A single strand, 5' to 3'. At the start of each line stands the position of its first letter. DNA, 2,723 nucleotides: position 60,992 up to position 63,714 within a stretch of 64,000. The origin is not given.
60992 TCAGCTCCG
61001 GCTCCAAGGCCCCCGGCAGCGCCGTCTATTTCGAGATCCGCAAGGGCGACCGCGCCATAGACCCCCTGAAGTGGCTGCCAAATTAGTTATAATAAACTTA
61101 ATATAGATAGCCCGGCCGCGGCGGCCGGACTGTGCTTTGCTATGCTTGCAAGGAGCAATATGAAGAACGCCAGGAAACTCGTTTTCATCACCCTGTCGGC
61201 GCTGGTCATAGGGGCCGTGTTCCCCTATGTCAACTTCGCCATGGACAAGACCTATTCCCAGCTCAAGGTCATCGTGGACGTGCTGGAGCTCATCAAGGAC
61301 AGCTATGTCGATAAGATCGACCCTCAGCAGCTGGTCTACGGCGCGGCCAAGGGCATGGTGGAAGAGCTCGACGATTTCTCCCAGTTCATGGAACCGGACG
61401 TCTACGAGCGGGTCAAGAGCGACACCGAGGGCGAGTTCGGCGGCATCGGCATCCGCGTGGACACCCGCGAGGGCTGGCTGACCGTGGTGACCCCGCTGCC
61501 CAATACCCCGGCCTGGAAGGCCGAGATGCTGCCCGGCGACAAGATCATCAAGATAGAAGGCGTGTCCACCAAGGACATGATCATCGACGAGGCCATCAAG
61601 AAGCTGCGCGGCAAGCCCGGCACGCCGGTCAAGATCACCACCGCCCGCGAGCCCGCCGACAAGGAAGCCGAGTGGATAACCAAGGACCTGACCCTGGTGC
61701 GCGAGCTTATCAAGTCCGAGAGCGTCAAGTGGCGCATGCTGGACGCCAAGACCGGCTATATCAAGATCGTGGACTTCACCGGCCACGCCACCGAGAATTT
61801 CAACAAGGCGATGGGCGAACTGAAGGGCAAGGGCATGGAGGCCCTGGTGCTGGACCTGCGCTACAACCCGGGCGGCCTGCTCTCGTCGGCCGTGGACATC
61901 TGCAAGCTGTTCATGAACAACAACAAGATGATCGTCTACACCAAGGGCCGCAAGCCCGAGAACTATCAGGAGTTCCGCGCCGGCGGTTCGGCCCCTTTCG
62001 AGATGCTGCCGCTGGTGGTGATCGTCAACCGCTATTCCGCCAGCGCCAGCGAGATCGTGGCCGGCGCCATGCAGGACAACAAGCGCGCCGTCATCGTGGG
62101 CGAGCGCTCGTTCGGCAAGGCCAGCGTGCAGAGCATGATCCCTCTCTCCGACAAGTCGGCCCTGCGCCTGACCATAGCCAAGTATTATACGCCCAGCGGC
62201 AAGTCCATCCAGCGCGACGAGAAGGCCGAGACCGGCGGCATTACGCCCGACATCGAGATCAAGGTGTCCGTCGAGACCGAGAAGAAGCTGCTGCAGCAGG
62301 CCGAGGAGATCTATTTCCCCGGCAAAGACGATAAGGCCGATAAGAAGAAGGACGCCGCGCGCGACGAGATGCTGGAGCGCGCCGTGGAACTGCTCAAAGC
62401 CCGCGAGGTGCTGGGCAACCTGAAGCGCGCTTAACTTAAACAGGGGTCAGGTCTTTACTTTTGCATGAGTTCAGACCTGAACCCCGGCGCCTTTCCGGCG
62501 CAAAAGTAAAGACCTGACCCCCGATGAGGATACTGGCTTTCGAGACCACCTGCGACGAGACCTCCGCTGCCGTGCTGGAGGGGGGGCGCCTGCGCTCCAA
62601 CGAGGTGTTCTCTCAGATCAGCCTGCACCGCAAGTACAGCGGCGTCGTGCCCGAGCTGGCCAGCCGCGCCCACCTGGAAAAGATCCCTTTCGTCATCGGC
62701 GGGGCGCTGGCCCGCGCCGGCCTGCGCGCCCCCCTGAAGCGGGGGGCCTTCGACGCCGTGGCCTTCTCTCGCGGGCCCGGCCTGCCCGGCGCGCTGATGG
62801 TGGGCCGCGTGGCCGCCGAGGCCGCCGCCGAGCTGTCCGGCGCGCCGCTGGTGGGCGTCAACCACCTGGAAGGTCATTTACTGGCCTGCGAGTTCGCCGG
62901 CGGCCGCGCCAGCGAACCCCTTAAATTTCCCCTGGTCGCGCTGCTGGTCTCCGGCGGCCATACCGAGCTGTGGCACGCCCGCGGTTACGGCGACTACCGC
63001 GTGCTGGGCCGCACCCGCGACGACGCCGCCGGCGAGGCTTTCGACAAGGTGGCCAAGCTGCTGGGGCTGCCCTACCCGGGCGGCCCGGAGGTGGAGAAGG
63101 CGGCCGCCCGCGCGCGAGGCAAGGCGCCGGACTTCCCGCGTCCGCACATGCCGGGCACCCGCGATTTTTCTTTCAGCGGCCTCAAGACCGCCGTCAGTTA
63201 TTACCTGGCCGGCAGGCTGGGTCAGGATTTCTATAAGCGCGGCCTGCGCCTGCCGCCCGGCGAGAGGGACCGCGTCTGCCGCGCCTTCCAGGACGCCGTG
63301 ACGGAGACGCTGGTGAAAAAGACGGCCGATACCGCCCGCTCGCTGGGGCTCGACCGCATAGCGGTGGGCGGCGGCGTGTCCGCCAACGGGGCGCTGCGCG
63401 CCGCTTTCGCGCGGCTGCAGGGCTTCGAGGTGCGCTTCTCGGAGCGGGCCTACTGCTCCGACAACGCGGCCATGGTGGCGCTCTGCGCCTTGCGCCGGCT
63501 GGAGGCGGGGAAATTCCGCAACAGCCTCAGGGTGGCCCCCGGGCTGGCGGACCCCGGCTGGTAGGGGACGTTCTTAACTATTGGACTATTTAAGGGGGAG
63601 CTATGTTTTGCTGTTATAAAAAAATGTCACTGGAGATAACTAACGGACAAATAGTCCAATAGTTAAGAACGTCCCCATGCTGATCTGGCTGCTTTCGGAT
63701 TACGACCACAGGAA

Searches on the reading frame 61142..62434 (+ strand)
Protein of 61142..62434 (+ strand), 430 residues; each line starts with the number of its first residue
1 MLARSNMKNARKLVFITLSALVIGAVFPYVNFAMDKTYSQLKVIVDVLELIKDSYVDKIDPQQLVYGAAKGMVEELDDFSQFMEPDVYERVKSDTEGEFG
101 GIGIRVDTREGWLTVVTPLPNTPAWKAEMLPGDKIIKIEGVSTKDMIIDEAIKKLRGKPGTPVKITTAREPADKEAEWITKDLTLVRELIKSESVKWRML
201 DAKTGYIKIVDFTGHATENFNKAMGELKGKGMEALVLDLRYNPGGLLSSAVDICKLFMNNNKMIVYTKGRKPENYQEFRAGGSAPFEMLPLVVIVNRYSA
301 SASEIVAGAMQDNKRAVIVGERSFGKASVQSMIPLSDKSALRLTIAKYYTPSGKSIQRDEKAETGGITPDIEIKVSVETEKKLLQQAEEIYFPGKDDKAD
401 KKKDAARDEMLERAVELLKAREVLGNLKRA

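Call 103: search_protein_families(library=pfam, proteins=[window:61142-62434:+], max_evalue=0.0001)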
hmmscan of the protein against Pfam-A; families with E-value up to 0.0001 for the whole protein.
window:61142-62434:+ (430 aa): 5 families
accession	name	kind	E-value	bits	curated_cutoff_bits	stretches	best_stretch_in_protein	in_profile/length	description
PF03572.23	Peptidase_S41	-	7.6e-57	191.9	24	1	203-373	1-165/165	Peptidase family S41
PF22694.1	CtpB_N-like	-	1.4e-09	38.7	27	1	37-84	34-82/85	Activating protease CtpB N-terminal domain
PF17820.7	PDZ_6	-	1.7e-09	37.7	27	1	115-169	2-54/54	PDZ domain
PF13180.12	PDZ_2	-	1.2e-07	32.3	27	1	100-177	1-77/80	PDZ domain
PF00595.29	PDZ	-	2.3e-05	25.1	23.2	1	100-166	10-79/81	PDZ domain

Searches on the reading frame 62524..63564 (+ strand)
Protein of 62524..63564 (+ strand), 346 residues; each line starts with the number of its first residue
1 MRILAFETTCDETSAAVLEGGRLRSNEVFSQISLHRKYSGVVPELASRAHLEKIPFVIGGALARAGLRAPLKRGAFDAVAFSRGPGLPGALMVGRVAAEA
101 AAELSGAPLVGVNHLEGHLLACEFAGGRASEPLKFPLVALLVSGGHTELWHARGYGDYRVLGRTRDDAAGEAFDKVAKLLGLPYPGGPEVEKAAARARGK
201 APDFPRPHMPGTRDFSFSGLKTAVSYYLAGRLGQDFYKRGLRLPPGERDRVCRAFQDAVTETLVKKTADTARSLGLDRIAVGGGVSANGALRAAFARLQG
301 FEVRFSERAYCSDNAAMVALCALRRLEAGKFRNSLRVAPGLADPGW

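Call 103: search_protein_families(library=pfam, proteins=[window:62524-63564:+], max_evalue=0.0001)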
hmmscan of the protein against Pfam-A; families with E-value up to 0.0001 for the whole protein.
window:62524-63564:+ (346 aa): 1 family
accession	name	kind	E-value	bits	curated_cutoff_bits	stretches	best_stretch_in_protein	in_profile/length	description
PF00814.31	TsaD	-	1.6e-76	258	24.8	1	23-319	2-263/264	tRNA N6-adenosine threonylcarbamoyltransferase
